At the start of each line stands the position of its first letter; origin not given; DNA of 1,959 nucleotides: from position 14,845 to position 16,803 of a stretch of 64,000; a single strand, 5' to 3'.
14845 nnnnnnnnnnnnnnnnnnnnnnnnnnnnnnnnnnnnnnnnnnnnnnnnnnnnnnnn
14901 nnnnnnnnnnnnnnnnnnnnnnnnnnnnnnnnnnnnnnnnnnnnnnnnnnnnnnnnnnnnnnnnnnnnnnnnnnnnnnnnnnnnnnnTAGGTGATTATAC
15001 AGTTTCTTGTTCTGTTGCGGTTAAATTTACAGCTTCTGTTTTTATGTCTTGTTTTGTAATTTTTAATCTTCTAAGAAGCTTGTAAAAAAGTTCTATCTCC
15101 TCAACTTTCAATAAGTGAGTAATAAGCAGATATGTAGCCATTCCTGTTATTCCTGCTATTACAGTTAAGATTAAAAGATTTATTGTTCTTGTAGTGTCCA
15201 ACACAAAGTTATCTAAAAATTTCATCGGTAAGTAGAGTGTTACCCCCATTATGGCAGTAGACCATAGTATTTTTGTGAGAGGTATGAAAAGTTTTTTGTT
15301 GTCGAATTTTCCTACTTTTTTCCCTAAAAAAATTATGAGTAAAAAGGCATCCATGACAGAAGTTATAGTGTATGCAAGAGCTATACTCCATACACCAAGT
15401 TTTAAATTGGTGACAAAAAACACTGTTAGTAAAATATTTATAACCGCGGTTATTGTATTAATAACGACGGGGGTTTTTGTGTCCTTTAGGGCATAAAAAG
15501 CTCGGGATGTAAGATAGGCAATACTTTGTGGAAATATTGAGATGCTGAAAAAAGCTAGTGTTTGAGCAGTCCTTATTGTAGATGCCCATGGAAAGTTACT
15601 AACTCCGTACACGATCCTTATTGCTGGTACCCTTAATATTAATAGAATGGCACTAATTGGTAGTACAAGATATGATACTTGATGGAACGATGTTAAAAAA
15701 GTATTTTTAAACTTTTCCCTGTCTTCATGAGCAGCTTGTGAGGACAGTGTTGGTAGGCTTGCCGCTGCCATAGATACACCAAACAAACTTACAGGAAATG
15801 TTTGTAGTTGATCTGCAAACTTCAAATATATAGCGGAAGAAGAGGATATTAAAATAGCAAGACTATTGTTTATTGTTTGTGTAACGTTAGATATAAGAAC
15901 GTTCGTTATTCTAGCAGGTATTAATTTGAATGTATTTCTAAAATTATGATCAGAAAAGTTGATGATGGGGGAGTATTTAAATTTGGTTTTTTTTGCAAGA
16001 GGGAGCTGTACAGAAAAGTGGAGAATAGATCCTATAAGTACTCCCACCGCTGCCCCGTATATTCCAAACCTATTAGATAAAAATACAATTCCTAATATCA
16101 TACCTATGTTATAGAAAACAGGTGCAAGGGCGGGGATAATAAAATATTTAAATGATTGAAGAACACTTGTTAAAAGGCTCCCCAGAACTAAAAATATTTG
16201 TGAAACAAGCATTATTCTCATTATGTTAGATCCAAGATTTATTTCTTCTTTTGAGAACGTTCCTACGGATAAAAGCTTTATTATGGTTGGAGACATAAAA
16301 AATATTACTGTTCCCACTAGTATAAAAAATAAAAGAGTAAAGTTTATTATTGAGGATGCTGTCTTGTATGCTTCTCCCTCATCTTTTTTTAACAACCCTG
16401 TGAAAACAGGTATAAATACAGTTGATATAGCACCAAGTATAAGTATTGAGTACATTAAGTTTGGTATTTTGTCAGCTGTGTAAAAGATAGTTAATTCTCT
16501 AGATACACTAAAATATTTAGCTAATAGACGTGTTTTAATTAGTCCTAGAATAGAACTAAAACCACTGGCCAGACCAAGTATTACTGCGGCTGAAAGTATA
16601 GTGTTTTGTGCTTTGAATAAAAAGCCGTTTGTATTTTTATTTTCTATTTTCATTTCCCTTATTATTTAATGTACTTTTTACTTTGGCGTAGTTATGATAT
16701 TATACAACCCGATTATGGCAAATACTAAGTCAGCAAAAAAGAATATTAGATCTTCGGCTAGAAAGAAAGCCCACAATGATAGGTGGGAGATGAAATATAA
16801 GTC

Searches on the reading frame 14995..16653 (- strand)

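Call 68: search_protein_families(library=pfam, proteins=[window:14995-16653:-], max_evalue=0.00001)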
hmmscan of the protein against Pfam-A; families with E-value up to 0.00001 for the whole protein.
window:14995-16653:- (552 aa): 3 families
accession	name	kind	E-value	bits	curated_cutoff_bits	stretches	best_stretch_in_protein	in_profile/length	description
PF03023.19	MurJ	-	4.2e-83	279.9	27.4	1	44-484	1-441/451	Lipid II flippase MurJ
PF13440.11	Polysacc_synt_3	-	7.7e-11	42.2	23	1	98-351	46-286/293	Polysaccharide biosynthesis protein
PF01554.23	MatE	-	5.4e-09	36.4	24.9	1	286-411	39-160/161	MatE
